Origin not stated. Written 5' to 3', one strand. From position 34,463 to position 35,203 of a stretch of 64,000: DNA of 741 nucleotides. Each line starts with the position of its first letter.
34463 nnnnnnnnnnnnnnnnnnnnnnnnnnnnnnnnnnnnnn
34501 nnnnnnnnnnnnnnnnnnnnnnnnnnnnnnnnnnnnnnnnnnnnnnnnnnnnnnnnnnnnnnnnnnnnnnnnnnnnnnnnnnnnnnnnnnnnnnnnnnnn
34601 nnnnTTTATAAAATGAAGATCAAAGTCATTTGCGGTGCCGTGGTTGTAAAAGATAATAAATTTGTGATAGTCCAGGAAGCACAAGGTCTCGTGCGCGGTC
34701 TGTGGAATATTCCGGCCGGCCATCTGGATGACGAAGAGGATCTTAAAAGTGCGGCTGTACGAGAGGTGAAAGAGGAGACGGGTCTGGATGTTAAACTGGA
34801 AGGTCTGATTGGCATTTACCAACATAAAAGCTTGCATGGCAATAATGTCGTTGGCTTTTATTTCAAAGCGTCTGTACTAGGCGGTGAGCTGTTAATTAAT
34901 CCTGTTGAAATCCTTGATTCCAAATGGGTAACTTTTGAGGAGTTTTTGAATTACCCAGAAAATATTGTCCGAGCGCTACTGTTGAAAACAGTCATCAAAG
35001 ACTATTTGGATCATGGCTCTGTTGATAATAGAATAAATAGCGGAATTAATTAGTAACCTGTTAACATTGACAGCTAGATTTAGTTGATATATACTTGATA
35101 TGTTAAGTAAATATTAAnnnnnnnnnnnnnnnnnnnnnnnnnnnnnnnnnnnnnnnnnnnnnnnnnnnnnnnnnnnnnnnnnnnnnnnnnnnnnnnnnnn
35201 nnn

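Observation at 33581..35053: Three Nudix hydrolase genes in tandem; nine Nudix genes in 64 kb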

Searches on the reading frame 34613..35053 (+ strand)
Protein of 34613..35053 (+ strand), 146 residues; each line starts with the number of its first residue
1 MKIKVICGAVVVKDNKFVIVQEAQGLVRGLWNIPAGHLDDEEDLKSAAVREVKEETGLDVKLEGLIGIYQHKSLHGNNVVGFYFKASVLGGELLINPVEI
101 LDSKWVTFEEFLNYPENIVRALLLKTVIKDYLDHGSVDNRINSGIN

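Call 4: search_protein_families(library=pfam, proteins=[window:34613-35053:+], max_evalue=0.01)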
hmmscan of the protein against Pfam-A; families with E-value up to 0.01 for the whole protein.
window:34613-35053:+ (146 aa): 2 families
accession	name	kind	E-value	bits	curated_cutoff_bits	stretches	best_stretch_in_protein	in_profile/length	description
PF00293.34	NUDIX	-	1.2e-18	67.9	21.1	1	8-117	7-124/134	NUDIX domain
PF14815.12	NUDIX_4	-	1.1e-05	25.6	35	1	10-115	4-102/113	NUDIX domain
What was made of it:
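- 34613..35053 (+): N34613: third gene of the trio. NudJ-like, 146 aa, with a canonical box. It is present only in the window's genome, exactly between the N34149 stop and the marR promoter. Pfam 1.2e-18 (call 4).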

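Call 8: search_protein_families(library=ncbifam, proteins=[window:34613-35053:+], max_evalue=0.001)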
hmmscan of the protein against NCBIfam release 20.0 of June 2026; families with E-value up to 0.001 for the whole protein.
window:34613-35053:+ (146 aa): 22 families
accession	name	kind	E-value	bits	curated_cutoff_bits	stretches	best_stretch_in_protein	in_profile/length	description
NF041652.1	Nud_hyd_Dein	equivalog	1.3e-13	51.5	200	1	8-114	17-131/152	Nudix hydrolase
NF001299.0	PRK00241.1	equivalog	1.5e-09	37.7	158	1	10-125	140-254/263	NAD(+) diphosphatase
NF003787.0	PRK05379.1-4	equivalog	3.8e-09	36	449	1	5-65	209-269/346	bifunctional nicotinamide-nucleotide adenylyltransferase/Nudix hydroxylase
NF003788.0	PRK05379.1-5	equivalog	3.8e-08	33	354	1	5-71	214-280/351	bifunctional nicotinamide-nucleotide adenylyltransferase/Nudix hydroxylase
NF006530.0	PRK08999.1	equivalog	4.2e-08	32.6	245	1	2-63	5-67/315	Nudix family hydrolase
NF003790.0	PRK05379.2-2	equivalog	1.4e-07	31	403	1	3-117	216-338/354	bifunctional nicotinamide mononucleotide adenylyltransferase/ADP-ribose pyrophosphatase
NF007834.0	PRK10546.1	equivalog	1.7e-07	31.1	156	1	4-117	4-115/135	pyrimidine (deoxy)nucleoside triphosphate diphosphatase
NF003786.0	PRK05379.1-2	equivalog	1.7e-07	30.8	397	1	6-69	220-283/354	bifunctional nicotinamide-nucleotide adenylyltransferase/Nudix hydroxylase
NF052459.1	OxoGTPPhMutT1Mycb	equivalog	3.4e-07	29.7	475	1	31-113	31-111/292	8-oxo-(d)GTP phosphatase MutT1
NF008044.0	PRK10776.1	equivalog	5.2e-07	29.6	148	1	3-83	4-85/130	8-oxo-dGTP diphosphatase MutT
NF003791.0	PRK05379.2-3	equivalog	3.1e-06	26.6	409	1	5-67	203-265/340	bifunctional nicotinamide-nucleotide adenylyltransferase/Nudix hydroxylase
NF006961.0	PRK09438.1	equivalog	3.4e-06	26.6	103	1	28-63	31-66/151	dihydroneopterin triphosphate diphosphatase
NF001938.0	PRK00714.1-5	equivalog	5.4e-06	25.9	116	1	26-59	42-75/172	RNA pyrophosphohydrolase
NF003785.0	PRK05379.1-1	equivalog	1.4e-05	24.5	418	1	6-65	205-264/347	bifunctional nicotinamide-nucleotide adenylyltransferase/Nudix hydroxylase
NF012016.0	PRK15472.1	equivalog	2.1e-05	24.2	95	1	2-63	2-65/141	nucleoside triphosphatase NudI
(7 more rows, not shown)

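Call 24: search_solved_structures(query=window:34613-35053:+, max_evalue=1e-7)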
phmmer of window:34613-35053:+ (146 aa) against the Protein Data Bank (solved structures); distinct sequences matched with E-value up to 1e-7: 6.
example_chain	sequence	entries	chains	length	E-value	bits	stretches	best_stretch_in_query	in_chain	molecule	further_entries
3dku_A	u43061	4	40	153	1.2e-09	41.7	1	5-113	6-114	Putative phosphohydrolase | Phosphatase nudJ | Putative Nudix hydrolase ymfB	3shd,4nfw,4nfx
4zb3_A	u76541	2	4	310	3e-09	40.4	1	7-118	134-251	Nudix hydrolase 7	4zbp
3o8s_A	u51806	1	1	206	4.5e-09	39.9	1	8-97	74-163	ADP-ribose pyrophosphatase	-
4dyw_A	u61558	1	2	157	1.7e-08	38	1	4-97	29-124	MutT/NUDIX family protein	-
2b0v_A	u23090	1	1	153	2e-08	37.7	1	4-131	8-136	NUDIX hydrolase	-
3gg6_A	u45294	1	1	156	2.8e-08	37.3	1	8-95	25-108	Nucleoside diphosphate-linked moiety X motif 18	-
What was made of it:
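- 34613..35053 (+): PDB 3dku NudJ 1.2e-9 (call 24).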

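Call 56: search_protein_families(library=padloc, proteins=[window:34613-35053:+], max_evalue=0.001)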
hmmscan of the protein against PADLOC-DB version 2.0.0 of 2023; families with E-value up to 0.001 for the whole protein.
window:34613-35053:+ (146 aa): 1 family
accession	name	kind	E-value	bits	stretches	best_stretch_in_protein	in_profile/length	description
PDLC04899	PDC-S07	-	8.6e-13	46.1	1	1-114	3-115/135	-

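Call 57: search_protein_families(library=phrogs, proteins=[window:34613-35053:+], max_evalue=0.00001)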
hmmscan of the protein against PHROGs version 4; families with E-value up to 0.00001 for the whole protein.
window:34613-35053:+ (146 aa): 6 families
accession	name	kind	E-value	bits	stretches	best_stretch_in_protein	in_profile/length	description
phrog_1198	-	other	1.7e-21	78.1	1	2-115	36-154/253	MutT/NUDIX hydrolase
phrog_1185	-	other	1.6e-10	41.9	1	29-83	179-234/301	nudix hydrolase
phrog_25541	-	unknown function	6e-10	40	1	8-91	78-162/210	-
phrog_15528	-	head and packaging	3.1e-07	30.2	1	8-110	525-622/794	portal protein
phrog_10313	-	other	2.6e-06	28.3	1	8-112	15-122/159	nudix hydrolase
phrog_19657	-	other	4.6e-06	27.7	1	6-59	24-89/176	nudix hydrolase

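Call 58: find_homologous_proteins(query=window:34613-35053:+, max_evalue=1e-10)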
Query window:34613-35053:+ (146 aa): 45 proteins with E <= 1e-10 among 237 candidates.
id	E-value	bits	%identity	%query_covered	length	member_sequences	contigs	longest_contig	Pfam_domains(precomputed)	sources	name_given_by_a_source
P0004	8.4e-90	316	100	100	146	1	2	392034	PF00293.35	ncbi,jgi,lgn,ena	ncbi:MAG: NUDIX domain-containing protein [Patescibacteria group bacterium]|jgi:8-oxo-dGTP pyrophosp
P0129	4.8e-61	223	71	97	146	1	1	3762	PF00293.35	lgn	-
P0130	1.8e-60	221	71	96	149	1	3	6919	PF00293.35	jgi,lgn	-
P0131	2.3e-60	221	72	97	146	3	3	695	PF00293.35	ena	-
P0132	4.4e-60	220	71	97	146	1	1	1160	PF00293.35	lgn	-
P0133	9.3e-58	212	71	97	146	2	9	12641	PF00293.35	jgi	jgi:phosphatase NudJ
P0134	4.5e-55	204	67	97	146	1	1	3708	PF00293.35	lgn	-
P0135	2.3e-53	198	67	89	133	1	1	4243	PF00293.35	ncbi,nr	ncbi:MAG: NUDIX hydrolase [Candidatus Uhrbacteria bacterium]|nr:NUDIX hydrolase [Candidatus Uhrbacte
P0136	6.5e-51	190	62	97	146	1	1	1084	PF00293.35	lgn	-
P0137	4.7e-46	174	55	99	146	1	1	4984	PF00293.35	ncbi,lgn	-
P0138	1.8e-42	163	59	92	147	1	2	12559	PF00293.35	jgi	-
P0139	1.3e-37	147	54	94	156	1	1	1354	PF00293.35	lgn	-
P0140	1.1e-36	144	51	90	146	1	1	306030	PF00293.35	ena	-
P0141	1.3e-36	144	52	95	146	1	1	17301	PF00293.35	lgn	-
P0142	2.1e-36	143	56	88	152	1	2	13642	PF00293.35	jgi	jgi:ADP-ribose pyrophosphatase YjhB (NUDIX family)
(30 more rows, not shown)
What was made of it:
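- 34613..35053 (+): 45 clusters below 1e-10, the best at 71-72% (call 58).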

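Call 59: find_encoding_contigs(protein=P0133, flank=10000, max_places=3)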
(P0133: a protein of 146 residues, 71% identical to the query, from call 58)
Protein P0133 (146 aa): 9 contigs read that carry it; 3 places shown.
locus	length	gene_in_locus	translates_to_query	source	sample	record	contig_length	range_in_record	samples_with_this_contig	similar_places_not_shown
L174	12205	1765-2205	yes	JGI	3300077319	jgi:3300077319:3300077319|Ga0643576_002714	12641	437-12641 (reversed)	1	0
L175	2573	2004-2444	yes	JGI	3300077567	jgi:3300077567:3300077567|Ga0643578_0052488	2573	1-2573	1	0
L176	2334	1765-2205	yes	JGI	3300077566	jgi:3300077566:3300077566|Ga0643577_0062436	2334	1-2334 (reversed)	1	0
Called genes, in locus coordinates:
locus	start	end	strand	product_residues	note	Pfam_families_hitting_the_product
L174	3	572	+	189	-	?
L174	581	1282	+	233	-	PF20247:DUF6602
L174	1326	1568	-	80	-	-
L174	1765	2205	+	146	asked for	PF00293:NUDIX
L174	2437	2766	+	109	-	-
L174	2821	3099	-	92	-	-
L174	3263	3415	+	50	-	-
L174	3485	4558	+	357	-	PF11104:PilM_2, PF14450:FtsA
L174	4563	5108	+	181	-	-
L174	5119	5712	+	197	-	PF04350:PilO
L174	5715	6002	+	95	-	-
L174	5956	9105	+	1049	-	PF05157:MshEN, PF00437:T2SSE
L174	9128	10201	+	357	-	PF00437:T2SSE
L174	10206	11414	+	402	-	PF28597:T2SSF_N, PF00482:T2SSF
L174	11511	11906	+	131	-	PF07963:N_methyl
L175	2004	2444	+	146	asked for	PF00293:NUDIX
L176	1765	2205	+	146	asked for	PF00293:NUDIX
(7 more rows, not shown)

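Call 60: find_encoding_contigs(protein=P0140, flank=10000, max_places=1)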
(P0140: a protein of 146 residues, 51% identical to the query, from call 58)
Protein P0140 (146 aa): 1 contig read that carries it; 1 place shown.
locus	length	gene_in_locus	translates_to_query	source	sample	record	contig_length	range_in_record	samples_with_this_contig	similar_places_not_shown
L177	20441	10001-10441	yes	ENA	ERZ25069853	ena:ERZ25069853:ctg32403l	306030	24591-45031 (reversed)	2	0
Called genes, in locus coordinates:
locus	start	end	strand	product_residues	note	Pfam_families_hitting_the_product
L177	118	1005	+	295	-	PF04657:DMT_YdcZ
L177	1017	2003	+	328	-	PF01408:GFO_IDH_MocA, PF22725:GFO_IDH_MocA_C3, PF02894:GFO_IDH_MocA_C (weak)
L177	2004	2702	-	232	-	PF10988:DUF2807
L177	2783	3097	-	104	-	PF00702:Hydrolase (weak), PF13419:HAD_2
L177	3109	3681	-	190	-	-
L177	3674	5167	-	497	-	-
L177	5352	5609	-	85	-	-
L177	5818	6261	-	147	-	PF20466:MmeI_TRD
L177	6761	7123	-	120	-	PF20466:MmeI_TRD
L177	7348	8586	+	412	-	-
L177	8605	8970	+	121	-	-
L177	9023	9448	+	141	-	PF11969:DcpS_C, PF01230:HIT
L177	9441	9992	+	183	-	PF13302:Acetyltransf_3, PF00583:Acetyltransf_1 (weak)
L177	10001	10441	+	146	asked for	PF00293:NUDIX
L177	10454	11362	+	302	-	PF00795:CN_hydrolase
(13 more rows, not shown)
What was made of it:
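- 34613..35053 (+): Homologues sit in unrelated contexts (calls 59, 60).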
